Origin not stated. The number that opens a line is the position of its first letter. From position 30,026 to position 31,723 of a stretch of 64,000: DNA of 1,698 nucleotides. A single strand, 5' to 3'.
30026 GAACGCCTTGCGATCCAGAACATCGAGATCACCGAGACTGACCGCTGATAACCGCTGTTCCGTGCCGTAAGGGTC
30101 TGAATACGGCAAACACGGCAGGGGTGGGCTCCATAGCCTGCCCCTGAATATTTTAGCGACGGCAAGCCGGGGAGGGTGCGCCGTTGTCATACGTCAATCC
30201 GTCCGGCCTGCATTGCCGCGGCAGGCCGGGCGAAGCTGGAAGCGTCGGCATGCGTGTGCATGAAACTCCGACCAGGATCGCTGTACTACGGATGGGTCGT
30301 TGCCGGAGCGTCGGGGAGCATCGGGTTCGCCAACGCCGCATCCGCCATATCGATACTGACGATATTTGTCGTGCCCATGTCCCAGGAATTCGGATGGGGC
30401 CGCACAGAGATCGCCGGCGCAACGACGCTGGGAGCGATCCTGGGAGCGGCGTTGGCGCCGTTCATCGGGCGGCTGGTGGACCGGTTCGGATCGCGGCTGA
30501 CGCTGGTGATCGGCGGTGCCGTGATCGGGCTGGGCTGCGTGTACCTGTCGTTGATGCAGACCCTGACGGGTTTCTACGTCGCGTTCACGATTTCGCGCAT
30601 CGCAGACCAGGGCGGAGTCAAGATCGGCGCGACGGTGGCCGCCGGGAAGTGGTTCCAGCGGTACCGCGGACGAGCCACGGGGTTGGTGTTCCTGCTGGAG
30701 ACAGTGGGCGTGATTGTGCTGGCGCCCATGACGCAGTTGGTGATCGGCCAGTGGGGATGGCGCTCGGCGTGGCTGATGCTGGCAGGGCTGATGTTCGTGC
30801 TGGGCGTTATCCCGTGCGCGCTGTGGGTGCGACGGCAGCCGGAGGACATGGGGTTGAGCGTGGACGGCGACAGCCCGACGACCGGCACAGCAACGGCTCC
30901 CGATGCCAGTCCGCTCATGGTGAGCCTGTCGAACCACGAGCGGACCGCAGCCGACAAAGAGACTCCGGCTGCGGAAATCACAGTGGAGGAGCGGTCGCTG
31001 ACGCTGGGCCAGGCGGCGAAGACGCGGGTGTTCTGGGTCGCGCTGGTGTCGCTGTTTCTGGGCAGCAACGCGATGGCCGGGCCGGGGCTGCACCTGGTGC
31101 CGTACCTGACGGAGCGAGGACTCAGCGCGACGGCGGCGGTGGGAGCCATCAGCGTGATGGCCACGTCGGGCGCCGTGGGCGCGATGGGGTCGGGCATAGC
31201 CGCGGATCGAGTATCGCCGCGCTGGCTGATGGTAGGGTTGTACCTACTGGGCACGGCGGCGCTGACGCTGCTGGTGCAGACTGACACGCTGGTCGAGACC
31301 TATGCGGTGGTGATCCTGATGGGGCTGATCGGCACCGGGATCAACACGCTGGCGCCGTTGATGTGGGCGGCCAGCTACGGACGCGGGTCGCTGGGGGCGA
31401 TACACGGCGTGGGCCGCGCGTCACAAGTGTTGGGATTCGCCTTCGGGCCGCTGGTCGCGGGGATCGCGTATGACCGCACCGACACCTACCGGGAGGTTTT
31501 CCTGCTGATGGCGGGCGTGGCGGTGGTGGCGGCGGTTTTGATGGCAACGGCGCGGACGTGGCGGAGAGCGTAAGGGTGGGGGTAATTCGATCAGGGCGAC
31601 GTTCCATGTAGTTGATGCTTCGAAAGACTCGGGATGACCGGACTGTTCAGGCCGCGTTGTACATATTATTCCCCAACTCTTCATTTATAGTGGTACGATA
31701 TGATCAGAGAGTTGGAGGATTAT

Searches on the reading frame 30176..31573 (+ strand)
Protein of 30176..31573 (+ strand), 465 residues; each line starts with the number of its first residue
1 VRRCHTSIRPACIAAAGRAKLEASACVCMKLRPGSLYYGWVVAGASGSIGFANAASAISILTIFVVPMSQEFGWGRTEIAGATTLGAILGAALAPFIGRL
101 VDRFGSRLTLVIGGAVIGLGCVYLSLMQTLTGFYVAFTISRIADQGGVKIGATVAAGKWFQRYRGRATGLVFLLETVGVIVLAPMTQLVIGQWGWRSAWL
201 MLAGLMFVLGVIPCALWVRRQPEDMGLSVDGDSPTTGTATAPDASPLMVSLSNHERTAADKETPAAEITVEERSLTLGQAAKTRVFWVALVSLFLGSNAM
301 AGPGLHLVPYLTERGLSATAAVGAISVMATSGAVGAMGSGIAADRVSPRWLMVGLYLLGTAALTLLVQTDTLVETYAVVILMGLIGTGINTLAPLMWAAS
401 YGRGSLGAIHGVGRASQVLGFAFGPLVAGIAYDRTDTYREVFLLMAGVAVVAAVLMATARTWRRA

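Call 36: search_protein_families(library=pfam, proteins=[window:30176-31573:+], max_evalue=0.001)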
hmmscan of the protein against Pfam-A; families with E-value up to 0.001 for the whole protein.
window:30176-31573:+ (465 aa): 1 family
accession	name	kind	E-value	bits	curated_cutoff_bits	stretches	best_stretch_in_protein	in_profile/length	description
PF07690.21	MFS_1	-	1.3e-46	159.6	33.4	2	50-409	5-331/347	Major Facilitator Superfamily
